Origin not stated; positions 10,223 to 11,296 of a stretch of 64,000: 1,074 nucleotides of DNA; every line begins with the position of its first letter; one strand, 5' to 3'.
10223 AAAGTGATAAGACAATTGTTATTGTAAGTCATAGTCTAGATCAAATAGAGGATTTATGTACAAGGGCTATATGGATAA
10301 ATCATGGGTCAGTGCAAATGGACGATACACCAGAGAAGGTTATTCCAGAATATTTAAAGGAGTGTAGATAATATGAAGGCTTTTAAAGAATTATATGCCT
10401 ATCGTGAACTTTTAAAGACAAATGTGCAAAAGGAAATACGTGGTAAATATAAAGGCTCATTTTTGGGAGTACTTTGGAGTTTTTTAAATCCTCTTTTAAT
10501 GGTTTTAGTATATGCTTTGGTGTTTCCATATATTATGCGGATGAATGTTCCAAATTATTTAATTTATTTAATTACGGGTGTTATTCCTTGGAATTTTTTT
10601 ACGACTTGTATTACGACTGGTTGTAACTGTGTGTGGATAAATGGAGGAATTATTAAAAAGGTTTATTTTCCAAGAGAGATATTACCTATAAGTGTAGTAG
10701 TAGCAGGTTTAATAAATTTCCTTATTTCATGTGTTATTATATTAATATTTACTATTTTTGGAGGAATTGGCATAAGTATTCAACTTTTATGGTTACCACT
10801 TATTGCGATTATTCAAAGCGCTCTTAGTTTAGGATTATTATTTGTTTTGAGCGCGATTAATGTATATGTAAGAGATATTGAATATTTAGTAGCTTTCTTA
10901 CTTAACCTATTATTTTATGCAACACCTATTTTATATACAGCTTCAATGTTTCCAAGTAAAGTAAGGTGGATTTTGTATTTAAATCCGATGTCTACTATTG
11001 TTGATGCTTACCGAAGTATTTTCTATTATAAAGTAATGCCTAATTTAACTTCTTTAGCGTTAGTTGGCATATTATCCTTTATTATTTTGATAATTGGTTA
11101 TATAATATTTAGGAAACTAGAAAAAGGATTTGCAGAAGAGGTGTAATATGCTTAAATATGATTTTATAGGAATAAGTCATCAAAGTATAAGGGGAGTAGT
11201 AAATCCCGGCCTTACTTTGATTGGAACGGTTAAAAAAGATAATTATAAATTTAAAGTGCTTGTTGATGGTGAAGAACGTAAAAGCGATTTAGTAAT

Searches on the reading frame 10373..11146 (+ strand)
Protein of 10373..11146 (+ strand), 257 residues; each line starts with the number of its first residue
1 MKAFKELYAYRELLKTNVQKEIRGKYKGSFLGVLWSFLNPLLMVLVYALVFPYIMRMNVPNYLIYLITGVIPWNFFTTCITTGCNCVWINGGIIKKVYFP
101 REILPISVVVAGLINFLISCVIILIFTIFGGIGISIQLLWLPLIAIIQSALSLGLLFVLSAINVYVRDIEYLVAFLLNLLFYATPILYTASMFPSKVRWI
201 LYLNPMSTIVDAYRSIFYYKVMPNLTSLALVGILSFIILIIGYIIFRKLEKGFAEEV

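Call 6: search_protein_families(library=pfam, proteins=[window:10373-11146:+], max_evalue=0.01)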
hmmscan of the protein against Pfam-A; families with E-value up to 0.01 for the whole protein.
window:10373-11146:+ (257 aa): 2 families
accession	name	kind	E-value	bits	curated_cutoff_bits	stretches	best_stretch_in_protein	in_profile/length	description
PF01061.29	ABC2_membrane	-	1.7e-19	70.6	26.9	1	13-218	2-211/211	ABC-2 type transporter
PF12698.13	ABC2_membrane_3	-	0.00049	19.7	31.6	1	110-240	212-346/347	ABC-2 family transporter protein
